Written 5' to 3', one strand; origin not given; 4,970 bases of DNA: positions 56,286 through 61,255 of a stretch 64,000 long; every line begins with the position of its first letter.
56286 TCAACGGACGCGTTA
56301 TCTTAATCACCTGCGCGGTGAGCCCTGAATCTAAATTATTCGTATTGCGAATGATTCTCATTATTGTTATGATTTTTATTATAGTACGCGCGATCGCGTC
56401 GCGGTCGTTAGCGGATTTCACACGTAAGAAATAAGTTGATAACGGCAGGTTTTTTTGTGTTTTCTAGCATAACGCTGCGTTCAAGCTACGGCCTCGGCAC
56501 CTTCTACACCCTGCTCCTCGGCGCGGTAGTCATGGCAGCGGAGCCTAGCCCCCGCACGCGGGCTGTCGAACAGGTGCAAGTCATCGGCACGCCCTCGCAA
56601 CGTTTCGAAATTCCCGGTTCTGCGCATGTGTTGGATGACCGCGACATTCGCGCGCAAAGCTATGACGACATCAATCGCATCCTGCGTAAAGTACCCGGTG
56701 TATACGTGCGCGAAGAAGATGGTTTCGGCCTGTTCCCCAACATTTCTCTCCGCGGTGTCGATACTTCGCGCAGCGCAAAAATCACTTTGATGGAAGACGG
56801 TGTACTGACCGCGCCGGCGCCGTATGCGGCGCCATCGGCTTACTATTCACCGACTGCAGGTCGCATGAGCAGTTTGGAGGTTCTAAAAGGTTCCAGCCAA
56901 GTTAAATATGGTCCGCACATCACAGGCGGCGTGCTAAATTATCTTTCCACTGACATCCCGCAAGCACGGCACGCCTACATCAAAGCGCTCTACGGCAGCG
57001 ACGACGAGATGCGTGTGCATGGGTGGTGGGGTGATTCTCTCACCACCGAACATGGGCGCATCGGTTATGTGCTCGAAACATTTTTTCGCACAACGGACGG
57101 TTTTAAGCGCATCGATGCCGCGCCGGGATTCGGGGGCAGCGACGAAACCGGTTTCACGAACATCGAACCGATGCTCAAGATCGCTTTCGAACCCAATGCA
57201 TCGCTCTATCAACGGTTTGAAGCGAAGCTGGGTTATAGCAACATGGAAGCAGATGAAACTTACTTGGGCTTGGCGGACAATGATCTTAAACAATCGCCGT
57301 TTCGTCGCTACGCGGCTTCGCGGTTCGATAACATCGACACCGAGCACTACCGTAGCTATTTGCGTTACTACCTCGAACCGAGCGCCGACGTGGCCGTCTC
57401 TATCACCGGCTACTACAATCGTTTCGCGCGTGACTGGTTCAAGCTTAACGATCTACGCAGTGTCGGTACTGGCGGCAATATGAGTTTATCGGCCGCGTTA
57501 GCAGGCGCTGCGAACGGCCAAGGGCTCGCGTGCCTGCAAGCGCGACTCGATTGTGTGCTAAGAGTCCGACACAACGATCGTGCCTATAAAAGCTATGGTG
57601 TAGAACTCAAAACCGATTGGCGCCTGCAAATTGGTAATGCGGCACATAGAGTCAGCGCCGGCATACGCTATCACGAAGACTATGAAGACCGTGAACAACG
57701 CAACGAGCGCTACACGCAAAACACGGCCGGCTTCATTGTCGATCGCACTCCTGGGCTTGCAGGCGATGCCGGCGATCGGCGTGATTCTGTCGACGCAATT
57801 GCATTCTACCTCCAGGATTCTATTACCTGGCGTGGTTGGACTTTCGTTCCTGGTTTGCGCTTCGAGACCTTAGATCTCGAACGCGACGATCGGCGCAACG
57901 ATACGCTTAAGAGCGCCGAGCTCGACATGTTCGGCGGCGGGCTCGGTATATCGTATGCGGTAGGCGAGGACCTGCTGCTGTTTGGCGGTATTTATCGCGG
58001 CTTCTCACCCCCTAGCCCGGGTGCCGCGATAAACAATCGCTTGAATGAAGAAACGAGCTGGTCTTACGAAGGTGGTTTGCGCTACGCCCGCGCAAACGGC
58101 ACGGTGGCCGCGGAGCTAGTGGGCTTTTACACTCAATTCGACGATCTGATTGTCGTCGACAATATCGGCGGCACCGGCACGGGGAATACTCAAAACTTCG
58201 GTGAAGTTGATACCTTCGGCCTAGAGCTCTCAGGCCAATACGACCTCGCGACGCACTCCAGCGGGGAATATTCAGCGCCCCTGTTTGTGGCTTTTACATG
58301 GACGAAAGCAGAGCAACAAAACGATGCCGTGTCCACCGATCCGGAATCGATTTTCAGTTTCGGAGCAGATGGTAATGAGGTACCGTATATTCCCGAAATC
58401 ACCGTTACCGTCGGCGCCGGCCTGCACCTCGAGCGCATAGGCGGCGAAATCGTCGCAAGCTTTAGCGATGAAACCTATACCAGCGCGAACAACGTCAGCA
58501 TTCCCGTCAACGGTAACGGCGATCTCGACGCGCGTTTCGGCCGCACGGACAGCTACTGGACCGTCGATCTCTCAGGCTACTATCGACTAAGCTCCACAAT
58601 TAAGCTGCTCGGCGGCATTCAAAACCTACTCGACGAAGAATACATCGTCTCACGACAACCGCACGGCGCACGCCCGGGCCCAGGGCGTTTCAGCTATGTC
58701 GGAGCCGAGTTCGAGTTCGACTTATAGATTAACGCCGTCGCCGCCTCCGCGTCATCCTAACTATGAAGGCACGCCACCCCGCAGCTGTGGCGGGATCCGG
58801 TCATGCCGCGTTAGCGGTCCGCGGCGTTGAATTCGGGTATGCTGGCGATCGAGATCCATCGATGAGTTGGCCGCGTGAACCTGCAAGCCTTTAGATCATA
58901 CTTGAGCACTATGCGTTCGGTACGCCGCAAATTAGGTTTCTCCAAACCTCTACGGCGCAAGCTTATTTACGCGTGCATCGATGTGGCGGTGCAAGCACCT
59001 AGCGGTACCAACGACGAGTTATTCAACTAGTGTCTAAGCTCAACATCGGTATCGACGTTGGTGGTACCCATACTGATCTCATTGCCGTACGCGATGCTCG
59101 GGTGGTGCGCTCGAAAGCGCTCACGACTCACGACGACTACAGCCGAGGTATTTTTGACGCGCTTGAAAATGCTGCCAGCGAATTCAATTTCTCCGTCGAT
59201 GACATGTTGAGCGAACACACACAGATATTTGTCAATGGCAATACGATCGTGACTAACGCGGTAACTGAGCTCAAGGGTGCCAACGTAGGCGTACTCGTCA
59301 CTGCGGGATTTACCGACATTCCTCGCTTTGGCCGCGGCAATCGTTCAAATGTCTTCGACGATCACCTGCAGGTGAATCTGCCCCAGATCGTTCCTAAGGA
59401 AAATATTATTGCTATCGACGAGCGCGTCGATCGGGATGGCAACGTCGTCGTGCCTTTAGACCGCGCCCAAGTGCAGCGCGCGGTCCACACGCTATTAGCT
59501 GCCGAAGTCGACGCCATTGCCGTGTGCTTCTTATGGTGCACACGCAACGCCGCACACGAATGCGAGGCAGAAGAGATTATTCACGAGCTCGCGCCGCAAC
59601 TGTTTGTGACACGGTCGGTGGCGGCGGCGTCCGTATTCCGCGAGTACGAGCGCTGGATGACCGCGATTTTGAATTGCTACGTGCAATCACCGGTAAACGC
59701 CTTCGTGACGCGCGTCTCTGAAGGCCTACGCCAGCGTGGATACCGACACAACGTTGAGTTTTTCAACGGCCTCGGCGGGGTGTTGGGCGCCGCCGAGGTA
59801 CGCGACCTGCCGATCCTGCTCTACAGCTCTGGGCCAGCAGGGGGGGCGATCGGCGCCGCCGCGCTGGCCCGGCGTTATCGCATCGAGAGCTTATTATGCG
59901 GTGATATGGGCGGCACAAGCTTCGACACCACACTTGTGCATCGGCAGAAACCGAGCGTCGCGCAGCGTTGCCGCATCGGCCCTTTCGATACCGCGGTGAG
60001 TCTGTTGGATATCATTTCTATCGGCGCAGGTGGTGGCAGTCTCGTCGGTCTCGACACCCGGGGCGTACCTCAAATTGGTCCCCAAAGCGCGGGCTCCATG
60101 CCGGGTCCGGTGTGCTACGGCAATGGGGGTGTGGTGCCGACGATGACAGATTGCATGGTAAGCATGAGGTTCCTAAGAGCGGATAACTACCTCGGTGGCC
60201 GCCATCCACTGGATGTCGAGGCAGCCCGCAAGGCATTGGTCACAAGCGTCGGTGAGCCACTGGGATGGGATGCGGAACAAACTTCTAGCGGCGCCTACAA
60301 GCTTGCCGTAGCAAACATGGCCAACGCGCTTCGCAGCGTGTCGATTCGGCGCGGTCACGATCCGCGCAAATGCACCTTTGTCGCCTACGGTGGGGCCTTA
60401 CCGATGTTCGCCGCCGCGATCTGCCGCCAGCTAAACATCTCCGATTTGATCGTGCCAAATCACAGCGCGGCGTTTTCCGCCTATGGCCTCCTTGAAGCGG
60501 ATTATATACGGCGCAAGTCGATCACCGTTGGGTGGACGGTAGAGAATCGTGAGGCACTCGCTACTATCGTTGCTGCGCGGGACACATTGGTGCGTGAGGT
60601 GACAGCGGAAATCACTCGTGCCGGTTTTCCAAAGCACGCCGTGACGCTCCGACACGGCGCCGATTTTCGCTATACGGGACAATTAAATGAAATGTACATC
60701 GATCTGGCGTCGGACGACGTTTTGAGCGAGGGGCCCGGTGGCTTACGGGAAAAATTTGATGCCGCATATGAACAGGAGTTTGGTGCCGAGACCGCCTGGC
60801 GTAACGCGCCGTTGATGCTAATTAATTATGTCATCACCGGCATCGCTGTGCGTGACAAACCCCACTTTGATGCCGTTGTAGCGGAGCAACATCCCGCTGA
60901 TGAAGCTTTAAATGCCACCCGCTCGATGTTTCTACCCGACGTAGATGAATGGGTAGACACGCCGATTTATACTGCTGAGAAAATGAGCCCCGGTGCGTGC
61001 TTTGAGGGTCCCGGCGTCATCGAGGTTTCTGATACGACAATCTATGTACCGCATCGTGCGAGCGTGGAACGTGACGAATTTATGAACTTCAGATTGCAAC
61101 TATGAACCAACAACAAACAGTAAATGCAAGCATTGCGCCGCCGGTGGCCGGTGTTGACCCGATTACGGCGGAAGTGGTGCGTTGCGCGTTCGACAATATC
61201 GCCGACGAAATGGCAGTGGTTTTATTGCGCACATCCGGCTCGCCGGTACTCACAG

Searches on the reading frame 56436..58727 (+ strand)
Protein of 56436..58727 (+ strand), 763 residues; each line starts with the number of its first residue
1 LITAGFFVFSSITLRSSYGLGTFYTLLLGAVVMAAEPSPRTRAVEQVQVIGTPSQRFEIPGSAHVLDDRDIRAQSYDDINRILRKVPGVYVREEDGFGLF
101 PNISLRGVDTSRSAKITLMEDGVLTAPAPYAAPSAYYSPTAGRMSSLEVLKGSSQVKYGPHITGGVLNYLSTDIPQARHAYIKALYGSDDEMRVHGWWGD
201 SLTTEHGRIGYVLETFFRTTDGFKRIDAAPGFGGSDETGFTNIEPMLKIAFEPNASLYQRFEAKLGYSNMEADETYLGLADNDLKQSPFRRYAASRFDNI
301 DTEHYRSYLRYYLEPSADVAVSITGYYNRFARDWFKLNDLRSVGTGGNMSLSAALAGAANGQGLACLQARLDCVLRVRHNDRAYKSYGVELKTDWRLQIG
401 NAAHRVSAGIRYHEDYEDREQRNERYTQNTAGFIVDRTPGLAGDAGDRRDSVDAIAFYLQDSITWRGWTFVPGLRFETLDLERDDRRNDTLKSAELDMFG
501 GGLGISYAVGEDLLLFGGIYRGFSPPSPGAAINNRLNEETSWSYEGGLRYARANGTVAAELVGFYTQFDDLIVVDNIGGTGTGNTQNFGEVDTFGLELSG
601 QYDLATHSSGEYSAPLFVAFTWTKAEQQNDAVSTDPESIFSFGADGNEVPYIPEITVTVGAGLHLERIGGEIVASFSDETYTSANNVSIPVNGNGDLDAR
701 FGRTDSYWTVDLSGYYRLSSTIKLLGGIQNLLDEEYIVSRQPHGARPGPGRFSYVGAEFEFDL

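Call 26: search_protein_families(library=pfam, proteins=[window:56436-58727:+], max_evalue=0.00001)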
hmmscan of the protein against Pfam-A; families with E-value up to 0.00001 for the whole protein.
window:56436-58727:+ (763 aa): 2 families
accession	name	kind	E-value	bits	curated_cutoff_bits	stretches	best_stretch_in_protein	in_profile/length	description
PF00593.30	TonB_dep_Rec_b-barrel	-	1.3e-40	141.1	27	1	275-731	38-436/436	TonB dependent receptor-like, beta-barrel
PF07715.20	Plug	-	7.1e-15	55.9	23.9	1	57-166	3-107/107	TonB-dependent Receptor Plug Domain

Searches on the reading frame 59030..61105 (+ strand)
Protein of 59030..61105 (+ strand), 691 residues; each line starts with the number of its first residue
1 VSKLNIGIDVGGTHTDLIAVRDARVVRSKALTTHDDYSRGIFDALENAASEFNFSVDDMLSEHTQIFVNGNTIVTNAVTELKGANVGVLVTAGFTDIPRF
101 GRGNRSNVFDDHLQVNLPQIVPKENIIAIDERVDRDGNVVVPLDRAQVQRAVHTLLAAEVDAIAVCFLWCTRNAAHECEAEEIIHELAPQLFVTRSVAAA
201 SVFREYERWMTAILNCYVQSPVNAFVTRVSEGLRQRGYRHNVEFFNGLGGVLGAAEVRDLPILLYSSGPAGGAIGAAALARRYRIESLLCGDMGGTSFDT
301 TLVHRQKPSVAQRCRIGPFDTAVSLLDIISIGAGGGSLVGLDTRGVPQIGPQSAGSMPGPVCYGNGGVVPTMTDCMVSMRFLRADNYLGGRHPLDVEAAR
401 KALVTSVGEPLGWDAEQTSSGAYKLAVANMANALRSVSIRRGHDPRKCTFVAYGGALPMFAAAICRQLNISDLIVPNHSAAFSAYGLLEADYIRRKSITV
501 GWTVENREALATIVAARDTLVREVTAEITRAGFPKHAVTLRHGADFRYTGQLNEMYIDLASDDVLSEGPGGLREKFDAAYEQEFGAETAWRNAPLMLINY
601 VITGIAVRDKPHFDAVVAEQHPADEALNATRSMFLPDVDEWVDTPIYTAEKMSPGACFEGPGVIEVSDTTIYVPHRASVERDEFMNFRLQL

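Call 26: search_protein_families(library=pfam, proteins=[window:59030-61105:+], max_evalue=0.00001)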
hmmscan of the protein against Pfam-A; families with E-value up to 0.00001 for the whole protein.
window:59030-61105:+ (691 aa): 3 families
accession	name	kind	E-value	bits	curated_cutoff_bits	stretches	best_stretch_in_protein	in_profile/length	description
PF01968.24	Hydantoinase_A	-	1.1e-72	245.2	22.9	1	208-495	1-290/291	Hydantoinase/oxoprolinase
PF05378.19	Hydant_A_N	-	8.8e-41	140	25.2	1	6-186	2-174/176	Hydantoinase/oxoprolinase N-terminal region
PF19278.4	Hydant_A_C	-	1.4e-20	73.9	21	1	506-689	7-190/193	Hydantoinase/oxoprolinase C-terminal domain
